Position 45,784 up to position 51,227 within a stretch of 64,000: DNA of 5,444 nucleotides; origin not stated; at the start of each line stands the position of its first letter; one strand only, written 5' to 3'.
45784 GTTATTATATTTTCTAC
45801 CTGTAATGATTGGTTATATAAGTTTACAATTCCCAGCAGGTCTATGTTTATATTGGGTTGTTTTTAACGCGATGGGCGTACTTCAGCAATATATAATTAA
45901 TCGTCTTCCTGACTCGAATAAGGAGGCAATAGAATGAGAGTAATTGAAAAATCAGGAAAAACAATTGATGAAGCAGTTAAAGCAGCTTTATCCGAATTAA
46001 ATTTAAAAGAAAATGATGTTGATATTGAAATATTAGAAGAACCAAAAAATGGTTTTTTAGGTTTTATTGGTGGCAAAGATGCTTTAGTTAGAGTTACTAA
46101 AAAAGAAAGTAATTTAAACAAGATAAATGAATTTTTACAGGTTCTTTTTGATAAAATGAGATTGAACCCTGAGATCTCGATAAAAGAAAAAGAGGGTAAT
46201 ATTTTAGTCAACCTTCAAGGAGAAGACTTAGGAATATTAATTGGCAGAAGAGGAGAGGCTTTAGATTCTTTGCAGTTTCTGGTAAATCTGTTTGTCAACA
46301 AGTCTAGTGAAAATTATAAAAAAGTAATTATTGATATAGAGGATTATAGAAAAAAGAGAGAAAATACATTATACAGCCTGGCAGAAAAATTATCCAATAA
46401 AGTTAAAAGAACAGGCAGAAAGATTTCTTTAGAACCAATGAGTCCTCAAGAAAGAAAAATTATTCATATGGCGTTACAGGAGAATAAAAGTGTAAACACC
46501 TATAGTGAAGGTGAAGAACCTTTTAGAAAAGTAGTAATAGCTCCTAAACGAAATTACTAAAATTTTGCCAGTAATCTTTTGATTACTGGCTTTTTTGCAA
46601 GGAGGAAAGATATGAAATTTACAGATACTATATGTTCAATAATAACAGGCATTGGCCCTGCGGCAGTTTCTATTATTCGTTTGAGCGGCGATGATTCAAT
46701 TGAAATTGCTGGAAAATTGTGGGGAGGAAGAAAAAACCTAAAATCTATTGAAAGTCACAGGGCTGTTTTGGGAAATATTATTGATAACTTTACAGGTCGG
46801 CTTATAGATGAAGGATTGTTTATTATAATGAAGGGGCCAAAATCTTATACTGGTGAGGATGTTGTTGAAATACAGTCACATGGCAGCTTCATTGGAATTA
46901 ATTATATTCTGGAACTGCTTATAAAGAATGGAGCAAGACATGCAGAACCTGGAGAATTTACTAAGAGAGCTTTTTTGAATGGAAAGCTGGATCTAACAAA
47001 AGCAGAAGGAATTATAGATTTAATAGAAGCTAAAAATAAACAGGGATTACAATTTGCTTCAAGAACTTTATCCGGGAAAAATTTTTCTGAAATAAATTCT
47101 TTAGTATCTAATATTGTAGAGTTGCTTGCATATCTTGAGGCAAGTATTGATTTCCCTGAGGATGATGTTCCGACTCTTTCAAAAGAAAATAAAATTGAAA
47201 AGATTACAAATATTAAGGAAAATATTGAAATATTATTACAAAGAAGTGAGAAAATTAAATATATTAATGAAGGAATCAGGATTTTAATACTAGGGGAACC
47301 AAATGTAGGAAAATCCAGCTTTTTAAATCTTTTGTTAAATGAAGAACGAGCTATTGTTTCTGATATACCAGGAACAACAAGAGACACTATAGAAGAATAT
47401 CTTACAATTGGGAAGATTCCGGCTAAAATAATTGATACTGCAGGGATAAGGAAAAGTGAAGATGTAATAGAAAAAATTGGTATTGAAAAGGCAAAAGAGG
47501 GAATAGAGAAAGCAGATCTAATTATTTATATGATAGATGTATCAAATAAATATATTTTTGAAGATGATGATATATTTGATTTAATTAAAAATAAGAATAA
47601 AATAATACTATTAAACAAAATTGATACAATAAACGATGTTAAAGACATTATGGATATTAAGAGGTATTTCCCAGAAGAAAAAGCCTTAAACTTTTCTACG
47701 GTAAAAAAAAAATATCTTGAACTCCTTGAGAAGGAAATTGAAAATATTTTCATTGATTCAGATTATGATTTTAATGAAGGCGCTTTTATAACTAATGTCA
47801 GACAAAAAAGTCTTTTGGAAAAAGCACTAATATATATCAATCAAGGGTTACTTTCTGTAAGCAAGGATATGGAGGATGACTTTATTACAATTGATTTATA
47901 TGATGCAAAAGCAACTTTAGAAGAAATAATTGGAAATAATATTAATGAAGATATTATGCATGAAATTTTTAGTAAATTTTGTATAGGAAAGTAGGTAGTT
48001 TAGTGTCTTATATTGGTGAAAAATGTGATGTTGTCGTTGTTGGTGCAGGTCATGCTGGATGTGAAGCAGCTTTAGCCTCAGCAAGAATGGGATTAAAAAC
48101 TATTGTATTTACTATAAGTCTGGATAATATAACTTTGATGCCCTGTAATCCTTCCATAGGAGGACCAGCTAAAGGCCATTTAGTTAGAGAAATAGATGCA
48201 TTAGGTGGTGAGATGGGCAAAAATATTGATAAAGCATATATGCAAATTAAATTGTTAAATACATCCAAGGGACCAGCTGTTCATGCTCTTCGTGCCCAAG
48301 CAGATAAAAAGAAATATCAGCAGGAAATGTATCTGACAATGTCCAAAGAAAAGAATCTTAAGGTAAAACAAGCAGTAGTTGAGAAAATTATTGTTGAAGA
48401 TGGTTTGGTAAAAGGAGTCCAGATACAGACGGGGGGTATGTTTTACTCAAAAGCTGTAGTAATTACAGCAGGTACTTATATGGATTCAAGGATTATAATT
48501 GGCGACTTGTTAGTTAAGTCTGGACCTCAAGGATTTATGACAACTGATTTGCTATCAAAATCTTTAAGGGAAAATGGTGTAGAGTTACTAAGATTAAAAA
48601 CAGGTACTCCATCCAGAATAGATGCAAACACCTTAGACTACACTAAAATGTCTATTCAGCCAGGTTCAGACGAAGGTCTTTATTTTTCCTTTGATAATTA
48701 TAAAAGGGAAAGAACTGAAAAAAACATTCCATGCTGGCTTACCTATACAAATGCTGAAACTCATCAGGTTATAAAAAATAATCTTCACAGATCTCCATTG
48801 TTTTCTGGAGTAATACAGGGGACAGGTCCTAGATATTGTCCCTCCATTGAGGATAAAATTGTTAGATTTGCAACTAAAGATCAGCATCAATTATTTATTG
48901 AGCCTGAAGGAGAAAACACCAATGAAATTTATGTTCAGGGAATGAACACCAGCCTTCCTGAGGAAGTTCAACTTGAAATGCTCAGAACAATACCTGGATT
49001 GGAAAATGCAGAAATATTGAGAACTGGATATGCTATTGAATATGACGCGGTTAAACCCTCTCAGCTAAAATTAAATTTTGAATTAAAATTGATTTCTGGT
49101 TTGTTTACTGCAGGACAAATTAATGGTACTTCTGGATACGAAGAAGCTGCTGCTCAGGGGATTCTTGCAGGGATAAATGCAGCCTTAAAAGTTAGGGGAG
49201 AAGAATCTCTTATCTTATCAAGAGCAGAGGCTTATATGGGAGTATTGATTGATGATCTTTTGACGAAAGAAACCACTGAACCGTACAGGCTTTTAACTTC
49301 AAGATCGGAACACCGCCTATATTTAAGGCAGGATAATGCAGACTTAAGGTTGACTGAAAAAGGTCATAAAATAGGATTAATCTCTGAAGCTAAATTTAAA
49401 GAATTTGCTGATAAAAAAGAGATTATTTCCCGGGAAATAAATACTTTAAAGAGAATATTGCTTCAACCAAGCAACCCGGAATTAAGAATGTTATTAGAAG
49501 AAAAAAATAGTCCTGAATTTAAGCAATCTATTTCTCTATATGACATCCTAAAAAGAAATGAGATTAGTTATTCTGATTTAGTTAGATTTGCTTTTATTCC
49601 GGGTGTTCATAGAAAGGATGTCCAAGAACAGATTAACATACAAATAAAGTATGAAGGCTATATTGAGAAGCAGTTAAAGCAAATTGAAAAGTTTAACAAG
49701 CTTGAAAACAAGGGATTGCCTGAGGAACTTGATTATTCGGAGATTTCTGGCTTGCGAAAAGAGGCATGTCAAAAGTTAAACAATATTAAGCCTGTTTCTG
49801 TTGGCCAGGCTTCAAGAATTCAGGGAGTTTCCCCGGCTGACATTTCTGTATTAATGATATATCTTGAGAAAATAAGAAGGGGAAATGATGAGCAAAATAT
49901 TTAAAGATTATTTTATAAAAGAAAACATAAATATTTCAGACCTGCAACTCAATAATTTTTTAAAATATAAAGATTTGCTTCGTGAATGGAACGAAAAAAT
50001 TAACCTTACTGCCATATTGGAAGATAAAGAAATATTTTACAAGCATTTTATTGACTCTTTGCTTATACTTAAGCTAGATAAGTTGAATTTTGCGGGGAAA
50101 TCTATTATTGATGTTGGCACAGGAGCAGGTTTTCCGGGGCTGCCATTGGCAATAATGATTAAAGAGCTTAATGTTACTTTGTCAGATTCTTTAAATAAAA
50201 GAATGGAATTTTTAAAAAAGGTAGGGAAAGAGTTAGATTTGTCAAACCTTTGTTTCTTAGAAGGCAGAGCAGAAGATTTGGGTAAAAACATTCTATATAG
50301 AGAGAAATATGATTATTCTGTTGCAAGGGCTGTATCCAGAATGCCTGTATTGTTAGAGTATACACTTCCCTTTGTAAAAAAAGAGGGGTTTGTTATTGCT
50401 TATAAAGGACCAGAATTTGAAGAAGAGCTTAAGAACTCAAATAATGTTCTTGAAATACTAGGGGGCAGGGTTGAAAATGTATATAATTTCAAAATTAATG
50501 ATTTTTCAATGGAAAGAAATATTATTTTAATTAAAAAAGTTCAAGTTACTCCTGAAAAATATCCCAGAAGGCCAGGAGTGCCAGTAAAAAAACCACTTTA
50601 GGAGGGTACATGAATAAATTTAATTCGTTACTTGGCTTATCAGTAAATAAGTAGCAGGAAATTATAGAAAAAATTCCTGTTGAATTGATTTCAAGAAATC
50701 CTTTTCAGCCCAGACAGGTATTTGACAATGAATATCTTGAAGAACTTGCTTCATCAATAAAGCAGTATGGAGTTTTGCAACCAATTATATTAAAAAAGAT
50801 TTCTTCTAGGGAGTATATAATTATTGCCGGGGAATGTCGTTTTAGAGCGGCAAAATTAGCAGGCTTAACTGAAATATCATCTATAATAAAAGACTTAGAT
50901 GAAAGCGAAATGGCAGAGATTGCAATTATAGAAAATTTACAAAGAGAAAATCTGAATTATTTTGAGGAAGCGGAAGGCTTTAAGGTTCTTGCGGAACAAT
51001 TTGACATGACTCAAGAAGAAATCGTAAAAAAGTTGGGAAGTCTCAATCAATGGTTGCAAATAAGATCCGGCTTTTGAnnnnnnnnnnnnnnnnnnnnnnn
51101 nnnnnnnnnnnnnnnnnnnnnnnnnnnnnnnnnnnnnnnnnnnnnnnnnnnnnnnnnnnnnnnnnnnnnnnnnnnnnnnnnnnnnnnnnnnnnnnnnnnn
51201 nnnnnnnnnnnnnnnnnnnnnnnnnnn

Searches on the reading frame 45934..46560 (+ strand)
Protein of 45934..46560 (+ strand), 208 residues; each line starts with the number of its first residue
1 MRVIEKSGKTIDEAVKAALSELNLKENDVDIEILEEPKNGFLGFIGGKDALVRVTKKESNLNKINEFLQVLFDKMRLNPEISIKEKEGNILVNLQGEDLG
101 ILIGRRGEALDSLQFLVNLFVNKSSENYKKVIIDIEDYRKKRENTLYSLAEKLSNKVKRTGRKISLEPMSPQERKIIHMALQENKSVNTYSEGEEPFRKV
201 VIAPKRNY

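Call 8: search_protein_families(library=ncbifam, proteins=[window:45934-46560:+])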
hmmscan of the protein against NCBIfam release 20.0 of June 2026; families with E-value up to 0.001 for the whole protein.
window:45934-46560:+ (208 aa): 1 family
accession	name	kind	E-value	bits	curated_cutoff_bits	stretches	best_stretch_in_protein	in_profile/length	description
NF041568.1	Jag_EloR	equivalog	1.9e-80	269.6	145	1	4-204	2-203/203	RNA-binding cell elongation regulator Jag/EloR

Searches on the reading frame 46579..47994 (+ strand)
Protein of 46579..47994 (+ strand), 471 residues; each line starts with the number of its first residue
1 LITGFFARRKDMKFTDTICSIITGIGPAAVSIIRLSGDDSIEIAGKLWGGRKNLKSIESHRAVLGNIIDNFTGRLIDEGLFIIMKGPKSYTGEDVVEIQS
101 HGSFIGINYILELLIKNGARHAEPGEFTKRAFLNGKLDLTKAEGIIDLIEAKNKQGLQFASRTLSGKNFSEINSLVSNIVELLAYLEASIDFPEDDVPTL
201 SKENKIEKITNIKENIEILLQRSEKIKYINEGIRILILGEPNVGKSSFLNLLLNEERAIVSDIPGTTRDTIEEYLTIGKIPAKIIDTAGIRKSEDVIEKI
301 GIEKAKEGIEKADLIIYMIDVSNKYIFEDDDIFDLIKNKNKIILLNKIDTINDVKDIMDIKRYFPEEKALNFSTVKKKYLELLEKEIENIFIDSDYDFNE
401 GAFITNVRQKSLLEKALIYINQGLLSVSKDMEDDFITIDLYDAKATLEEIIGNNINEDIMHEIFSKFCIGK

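Call 8: search_protein_families(library=ncbifam, proteins=[window:46579-47994:+])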
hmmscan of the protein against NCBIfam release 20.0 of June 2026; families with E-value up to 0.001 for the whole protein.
window:46579-47994:+ (471 aa): 17 families
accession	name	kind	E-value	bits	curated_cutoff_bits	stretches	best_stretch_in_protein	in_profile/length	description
TIGR00450.1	mnmE_trmE_thdF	equivalog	2.2e-119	399.4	252.6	1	27-471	6-446/446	tRNA uridine-5-carboxymethylaminomethyl(34) synthesis GTPase MnmE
NF003661.0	PRK05291.1-3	equivalog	7.8e-114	381.5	380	1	15-471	3-448/448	tRNA uridine-5-carboxymethylaminomethyl(34) synthesis GTPase MnmE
TIGR03594.1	GTPase_EngA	equivalog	1e-36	126.9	306.7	1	206-365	165-313/432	ribosome biogenesis GTPase Der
NF000908.1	PRK00089.1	equivalog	1.1e-27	97.1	237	1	235-409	6-184/291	GTPase Era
TIGR03918.1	GTP_HydF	equivalog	2.6e-25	89.1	325.55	1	233-391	8-167/392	[FeFe] hydrogenase H-cluster maturation GTPase HydF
TIGR00231.1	small_GTP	domain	1.2e-22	80.4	42.5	1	232-355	3-129/164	GTP-binding protein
NF002828.0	PRK03003.1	equivalog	6.1e-22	77.9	631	1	217-354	198-340/477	ribosome biogenesis GTPase Der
TIGR00436.1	era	equivalog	3.1e-20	72.7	116.25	1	234-400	2-172/270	GTPase Era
NF007071.0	PRK09518.1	equivalog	5.3e-20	71.5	953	1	216-354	428-571/706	bifunctional cytidylate kinase/GTPase Der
TIGR03596.1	GTPase_YlqF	equivalog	1.7e-16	60.4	208.2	2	202-290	87-173/276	ribosome biogenesis GTPase YlqF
TIGR03597.1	GTPase_YqeH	equivalog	2.4e-09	36.9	297.4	1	223-305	146-230/361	ribosome biogenesis GTPase YqeH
TIGR03598.1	GTPase_YsxC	equivalog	3.8e-09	36.5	124.45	1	230-386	16-184/186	ribosome biogenesis GTP-binding protein YihA/YsxC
TIGR00437.1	feoB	equivalog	2.4e-08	33.1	315.65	1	239-350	1-111/594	ferrous iron transport protein B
TIGR03156.1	GTP_HflX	equivalog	2.4e-07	30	216.75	1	205-389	162-349/351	GTPase HflX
NF008956.1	PRK12299.1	equivalog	1.1e-05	24.6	300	1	237-389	163-323/327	GTPase ObgE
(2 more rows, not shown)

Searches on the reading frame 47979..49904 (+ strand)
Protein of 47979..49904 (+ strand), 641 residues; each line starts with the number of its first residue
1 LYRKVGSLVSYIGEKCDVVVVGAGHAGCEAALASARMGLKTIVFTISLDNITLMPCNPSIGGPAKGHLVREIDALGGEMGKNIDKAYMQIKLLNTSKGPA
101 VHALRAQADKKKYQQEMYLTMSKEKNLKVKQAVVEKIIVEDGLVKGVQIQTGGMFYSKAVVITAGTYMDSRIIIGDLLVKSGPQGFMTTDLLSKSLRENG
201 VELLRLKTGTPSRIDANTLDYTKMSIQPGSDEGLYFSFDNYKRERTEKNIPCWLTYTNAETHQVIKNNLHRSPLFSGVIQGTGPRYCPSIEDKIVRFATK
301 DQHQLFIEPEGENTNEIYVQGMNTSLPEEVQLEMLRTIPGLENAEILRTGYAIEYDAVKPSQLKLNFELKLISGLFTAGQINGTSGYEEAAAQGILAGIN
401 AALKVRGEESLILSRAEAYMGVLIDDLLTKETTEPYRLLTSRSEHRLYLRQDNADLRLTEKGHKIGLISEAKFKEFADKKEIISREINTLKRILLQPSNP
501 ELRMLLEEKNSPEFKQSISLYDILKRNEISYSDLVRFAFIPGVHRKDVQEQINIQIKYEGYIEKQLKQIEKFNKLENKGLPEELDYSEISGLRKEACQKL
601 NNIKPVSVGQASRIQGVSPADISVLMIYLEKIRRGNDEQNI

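Call 8: search_protein_families(library=ncbifam, proteins=[window:47979-49904:+])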
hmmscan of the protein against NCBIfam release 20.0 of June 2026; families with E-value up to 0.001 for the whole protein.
window:47979-49904:+ (641 aa): 13 families
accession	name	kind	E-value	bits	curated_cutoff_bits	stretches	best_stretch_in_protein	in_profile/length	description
TIGR00136.1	mnmG_gidA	equivalog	1.5e-261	869.1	524.85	1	17-631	2-614/616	tRNA uridine-5-carboxymethylaminomethyl(34) synthesis enzyme MnmG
NF003739.0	PRK05335.1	equivalog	6.5e-22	77.9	262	1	319-430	278-389/441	methylenetetrahydrofolate--tRNA-(uracil(54)-C(5))-methyltransferase (FADH(2)-oxidizing) TrmFO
TIGR00137.1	gid_trmFO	equivalog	1.4e-21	76.8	428.65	1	319-431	275-387/433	FADH(2)-oxidizing methylenetetrahydrofolate--tRNA-(uracil(54)-C(5))-methyltransferase TrmFO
TIGR02032.1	GG-red-SF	subfamily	5.7e-07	29.5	158.8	1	17-166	2-147/297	geranylgeranyl reductase family protein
NF041080.1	DGGGPL_reductase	equivalog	4.3e-06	25.9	580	1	16-165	2-154/447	digeranylgeranylglycerophospholipid reductase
NF005882.1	PRK07843.1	equivalog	7.1e-05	21.4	788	1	16-44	2-30/547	3-oxosteroid 1-dehydrogenase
TIGR03140.1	AhpF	equivalog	7.9e-05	21.4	502.9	0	14-44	211-241/515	alkyl hydroperoxide reductase subunit F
TIGR01292.1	TRX_reduct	equivalog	0.00013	20.9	343.45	0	17-46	2-31/300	thioredoxin-disulfide reductase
NF005064.0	PRK06481.1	equivalog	0.00029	19.7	542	0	12-43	58-89/506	flavocytochrome c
TIGR01372.1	soxA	subfamily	0.00045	18.1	1164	1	15-43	168-196/996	sarcosine oxidase subunit alpha family protein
TIGR00292.1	TIGR00292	equivalog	0.00069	18.9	148.3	0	15-47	21-53/254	sulfide-dependent adenosine diphosphate thiazole synthase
NF009478.0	PRK12844.1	equivalog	0.00072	18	789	0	14-43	7-36/559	3-ketosteroid-delta-1-dehydrogenase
NF003725.0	PRK05329.2-4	equivalog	0.00078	18.5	345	0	14-44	7-37/429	glycerol-3-phosphate dehydrogenase subunit GlpB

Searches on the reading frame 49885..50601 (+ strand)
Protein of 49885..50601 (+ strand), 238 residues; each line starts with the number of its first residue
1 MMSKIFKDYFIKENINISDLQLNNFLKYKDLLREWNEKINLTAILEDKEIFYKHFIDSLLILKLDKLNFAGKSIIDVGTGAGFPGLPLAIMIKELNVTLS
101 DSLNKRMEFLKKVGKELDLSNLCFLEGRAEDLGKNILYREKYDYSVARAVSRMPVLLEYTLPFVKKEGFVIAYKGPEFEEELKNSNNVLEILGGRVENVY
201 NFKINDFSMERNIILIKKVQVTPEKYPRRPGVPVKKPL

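Call 8: search_protein_families(library=ncbifam, proteins=[window:49885-50601:+])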
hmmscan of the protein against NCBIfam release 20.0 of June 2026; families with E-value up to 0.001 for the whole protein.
window:49885-50601:+ (238 aa): 3 families
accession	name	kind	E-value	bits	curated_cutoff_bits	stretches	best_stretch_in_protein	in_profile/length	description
TIGR00138.1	rsmG_gidB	equivalog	2.2e-50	170.8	99.5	1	26-218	2-183/183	16S rRNA (guanine(527)-N(7))-methyltransferase RsmG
TIGR03534.1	RF_mod_PrmC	equivalog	0.00042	19.8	199.1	1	72-129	90-147/253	peptide chain release factor N(5)-glutamine methyltransferase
TIGR02469.1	CbiT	equivalog_domain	0.00087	19.5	78.3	0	61-135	9-84/124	precorrin-6Y C5,15-methyltransferase (decarboxylating) subunit CbiT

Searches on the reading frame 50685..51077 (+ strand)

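Call 8: search_protein_families(library=ncbifam, proteins=[window:50685-51077:+])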
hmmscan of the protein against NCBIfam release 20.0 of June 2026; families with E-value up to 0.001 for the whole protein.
window:50685-51077:+ (130 aa): 7 families
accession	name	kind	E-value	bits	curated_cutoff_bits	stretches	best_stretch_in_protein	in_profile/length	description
TIGR04285.1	nucleoid_noc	exception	1.6e-45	155.5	315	1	2-119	10-126/255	nucleoid occlusion protein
TIGR00180.1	parB_part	domain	6.9e-38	130.3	58.45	1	2-118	13-131/186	ParB/RepB/Spo0J family partition protein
TIGR03734.1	PRTRC_parB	hypoth_equivalog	2.2e-23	82.6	278.6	1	7-127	6-130/555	PRTRC system ParB family protein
NF010406.0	PRK13832.1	subfamily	1.3e-11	43.8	640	1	4-118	14-130/578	plasmid partitioning protein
TIGR03454.1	partition_RepB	equivalog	2.8e-10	40.1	201.5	1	6-118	76-188/325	plasmid partitioning protein RepB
NF010440.0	PRK13866.1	equivalog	6.2e-06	25.6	522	1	18-97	90-170/336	plasmid partitioning protein RepB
NF053625.1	SerKinSerKArch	equivalog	0.00091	18.4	380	1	15-76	32-95/244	ADP-dependent L-serine kinase SerK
